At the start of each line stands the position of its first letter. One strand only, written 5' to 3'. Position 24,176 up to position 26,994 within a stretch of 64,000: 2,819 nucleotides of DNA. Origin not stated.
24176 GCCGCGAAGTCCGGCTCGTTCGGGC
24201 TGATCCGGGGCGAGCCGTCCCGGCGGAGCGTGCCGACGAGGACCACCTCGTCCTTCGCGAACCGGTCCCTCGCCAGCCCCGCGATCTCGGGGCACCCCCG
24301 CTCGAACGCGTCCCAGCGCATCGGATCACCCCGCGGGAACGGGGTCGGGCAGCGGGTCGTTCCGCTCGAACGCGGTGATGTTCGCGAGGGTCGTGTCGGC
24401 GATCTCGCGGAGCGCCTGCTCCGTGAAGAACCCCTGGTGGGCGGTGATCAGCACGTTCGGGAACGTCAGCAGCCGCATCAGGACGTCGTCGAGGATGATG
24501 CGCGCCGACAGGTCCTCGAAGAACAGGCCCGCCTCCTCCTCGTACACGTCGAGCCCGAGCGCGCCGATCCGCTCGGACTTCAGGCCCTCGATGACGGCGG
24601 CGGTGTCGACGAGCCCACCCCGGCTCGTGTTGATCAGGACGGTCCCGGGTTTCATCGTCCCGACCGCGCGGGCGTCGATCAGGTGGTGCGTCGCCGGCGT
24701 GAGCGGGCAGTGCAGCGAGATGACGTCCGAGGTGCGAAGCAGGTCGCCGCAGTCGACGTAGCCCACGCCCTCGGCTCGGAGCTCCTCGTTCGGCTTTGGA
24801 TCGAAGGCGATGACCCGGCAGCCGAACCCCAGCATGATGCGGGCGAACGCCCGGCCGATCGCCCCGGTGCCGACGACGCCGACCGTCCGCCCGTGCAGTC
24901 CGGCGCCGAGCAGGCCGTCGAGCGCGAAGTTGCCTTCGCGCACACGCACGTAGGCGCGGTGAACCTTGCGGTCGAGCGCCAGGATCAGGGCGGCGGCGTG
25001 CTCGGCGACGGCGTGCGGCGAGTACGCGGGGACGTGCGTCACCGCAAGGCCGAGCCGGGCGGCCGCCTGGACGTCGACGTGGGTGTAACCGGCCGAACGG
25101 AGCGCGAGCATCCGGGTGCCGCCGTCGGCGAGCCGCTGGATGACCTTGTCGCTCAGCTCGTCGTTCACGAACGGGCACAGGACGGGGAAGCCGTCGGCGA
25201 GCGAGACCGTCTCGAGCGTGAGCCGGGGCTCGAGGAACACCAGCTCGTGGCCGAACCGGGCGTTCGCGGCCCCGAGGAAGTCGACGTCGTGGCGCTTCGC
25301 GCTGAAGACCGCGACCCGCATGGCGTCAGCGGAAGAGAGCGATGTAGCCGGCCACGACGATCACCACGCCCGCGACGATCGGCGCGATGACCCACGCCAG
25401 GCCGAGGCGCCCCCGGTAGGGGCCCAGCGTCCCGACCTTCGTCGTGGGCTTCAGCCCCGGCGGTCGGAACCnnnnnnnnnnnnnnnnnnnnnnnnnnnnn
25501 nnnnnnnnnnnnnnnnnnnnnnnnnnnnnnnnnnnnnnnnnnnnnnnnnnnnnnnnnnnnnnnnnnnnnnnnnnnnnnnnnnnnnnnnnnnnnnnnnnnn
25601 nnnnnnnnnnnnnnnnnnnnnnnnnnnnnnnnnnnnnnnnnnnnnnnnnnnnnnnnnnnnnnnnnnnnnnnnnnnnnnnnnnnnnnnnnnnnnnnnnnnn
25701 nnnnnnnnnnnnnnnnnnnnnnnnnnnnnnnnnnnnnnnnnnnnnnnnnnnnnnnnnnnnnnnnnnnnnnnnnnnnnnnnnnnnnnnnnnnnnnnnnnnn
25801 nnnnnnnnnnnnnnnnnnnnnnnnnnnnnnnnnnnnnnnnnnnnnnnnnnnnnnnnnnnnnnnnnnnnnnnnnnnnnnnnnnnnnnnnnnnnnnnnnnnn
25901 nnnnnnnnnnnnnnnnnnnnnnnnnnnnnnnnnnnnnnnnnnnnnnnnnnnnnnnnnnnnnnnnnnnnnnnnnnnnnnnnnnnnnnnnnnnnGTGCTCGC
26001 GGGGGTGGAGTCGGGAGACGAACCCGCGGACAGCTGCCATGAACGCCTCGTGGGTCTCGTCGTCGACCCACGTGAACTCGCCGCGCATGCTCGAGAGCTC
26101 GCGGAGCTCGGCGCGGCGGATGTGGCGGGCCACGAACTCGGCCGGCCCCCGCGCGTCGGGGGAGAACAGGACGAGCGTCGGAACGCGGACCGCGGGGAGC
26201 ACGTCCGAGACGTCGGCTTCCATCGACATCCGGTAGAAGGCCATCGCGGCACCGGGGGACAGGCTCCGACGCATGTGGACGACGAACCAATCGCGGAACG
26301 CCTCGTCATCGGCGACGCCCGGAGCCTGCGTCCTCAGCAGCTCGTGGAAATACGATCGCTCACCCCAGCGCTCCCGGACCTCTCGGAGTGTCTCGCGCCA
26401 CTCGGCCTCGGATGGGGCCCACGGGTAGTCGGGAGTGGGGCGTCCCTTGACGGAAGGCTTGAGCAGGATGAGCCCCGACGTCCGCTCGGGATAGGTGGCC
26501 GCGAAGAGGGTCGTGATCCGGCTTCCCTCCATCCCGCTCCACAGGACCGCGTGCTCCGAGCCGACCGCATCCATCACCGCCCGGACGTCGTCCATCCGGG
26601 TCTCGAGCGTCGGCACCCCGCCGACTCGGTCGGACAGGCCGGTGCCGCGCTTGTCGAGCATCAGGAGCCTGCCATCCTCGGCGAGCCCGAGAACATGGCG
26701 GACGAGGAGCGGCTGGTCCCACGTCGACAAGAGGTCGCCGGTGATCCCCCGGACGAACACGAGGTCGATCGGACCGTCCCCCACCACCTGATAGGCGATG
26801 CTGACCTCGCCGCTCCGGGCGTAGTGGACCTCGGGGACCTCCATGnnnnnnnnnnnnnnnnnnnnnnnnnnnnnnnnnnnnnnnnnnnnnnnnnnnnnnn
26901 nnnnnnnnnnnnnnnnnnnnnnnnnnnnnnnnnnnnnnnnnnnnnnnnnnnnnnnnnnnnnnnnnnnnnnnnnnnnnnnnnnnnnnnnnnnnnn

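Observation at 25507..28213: Tandem duplicated LipJ-like alpha/beta-hydrolase-adenylyl-cyclase fusions with non-canonical cyclase residues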

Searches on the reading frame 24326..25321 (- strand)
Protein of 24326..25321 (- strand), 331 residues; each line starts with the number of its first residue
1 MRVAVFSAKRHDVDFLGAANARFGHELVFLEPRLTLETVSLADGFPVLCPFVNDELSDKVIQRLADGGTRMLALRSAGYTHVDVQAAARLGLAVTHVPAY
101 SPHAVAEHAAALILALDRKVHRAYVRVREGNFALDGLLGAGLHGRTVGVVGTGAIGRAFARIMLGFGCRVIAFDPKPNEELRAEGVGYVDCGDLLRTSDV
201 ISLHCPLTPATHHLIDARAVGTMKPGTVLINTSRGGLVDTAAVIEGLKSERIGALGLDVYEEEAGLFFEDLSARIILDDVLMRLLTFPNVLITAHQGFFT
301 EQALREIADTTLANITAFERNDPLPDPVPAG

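Call 41: search_protein_families(library=pfam, proteins=[window:24326-25321:-], max_evalue=0.001)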
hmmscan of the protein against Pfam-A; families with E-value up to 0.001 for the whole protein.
window:24326-25321:- (331 aa): 3 families
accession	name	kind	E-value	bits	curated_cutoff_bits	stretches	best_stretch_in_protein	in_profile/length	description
PF02826.25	2-Hacid_dh_C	-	3.8e-53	179.9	25.1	1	111-297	2-178/178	D-isomer specific 2-hydroxyacid dehydrogenase, NAD binding domain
PF00389.36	2-Hacid_dh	-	3.9e-27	95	24.6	1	3-328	1-133/134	D-isomer specific 2-hydroxyacid dehydrogenase, catalytic domain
PF03446.21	NAD_binding_2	-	1.3e-06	28.9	21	1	146-258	1-118/161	NAD binding domain of 6-phosphogluconate dehydrogenase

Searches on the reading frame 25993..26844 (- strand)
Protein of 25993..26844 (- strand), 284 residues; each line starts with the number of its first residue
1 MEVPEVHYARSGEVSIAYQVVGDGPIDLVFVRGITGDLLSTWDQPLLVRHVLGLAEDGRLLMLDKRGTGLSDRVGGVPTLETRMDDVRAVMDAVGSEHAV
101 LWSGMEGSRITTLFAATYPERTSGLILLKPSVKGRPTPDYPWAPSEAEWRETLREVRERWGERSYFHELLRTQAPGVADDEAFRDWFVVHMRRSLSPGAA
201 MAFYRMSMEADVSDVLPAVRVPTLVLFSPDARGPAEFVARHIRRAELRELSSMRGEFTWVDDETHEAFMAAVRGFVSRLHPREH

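Call 16: search_solved_structures(query=window:25993-26844:-, max_evalue=0.01, show_alignments=3)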
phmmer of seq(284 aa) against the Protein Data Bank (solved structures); distinct sequences matched with E-value up to 0.01: 19.
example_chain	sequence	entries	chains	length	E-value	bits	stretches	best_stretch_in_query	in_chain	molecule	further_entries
4uhc_A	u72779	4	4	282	2e-12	50.1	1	9-239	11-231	ESTERASE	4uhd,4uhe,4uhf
4uhh_A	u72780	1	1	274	2e-12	50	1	9-239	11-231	ESTERASE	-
8v16_C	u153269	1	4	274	5e-10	42.2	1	7-278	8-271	Esterase 1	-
6eb3_A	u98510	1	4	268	7.4e-10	41.6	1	8-278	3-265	Est1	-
5egn_A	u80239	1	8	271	2.4e-05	26.8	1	53-130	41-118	Esterase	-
7jqy_A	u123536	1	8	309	7e-05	25.3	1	37-154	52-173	Cif-like 1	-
3kxp_A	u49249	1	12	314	7.6e-05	25.2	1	12-126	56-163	Alpha-(N-acetylaminomethylene)succinic acid hydrolase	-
7jqx_A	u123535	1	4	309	0.00012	24.5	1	37-154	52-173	Cif-like 1 wild-type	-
2e3j_A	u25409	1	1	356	0.00054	22.4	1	53-212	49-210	EPOXIDE HYDROLASE EPHB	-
2zjf_A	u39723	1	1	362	0.00056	22.3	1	53-212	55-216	Probable epoxide hydrolase ephB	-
8ynv_A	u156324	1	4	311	0.0013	21.1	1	12-136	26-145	poly(3-hydroxybutyrate) depolymerase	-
8ynw_A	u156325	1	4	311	0.0014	21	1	12-136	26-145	Poly(3-hydroxybutyrate) depolymerase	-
7jqz_A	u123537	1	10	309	0.0019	20.6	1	54-247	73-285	Alpha/beta hydrolase fold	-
11tv_D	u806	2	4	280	0.002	20.5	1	54-153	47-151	alpha/beta-hydrolase macrolide esterase EstX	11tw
3om8_A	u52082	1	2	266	0.003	19.9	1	9-247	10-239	Probable hydrolase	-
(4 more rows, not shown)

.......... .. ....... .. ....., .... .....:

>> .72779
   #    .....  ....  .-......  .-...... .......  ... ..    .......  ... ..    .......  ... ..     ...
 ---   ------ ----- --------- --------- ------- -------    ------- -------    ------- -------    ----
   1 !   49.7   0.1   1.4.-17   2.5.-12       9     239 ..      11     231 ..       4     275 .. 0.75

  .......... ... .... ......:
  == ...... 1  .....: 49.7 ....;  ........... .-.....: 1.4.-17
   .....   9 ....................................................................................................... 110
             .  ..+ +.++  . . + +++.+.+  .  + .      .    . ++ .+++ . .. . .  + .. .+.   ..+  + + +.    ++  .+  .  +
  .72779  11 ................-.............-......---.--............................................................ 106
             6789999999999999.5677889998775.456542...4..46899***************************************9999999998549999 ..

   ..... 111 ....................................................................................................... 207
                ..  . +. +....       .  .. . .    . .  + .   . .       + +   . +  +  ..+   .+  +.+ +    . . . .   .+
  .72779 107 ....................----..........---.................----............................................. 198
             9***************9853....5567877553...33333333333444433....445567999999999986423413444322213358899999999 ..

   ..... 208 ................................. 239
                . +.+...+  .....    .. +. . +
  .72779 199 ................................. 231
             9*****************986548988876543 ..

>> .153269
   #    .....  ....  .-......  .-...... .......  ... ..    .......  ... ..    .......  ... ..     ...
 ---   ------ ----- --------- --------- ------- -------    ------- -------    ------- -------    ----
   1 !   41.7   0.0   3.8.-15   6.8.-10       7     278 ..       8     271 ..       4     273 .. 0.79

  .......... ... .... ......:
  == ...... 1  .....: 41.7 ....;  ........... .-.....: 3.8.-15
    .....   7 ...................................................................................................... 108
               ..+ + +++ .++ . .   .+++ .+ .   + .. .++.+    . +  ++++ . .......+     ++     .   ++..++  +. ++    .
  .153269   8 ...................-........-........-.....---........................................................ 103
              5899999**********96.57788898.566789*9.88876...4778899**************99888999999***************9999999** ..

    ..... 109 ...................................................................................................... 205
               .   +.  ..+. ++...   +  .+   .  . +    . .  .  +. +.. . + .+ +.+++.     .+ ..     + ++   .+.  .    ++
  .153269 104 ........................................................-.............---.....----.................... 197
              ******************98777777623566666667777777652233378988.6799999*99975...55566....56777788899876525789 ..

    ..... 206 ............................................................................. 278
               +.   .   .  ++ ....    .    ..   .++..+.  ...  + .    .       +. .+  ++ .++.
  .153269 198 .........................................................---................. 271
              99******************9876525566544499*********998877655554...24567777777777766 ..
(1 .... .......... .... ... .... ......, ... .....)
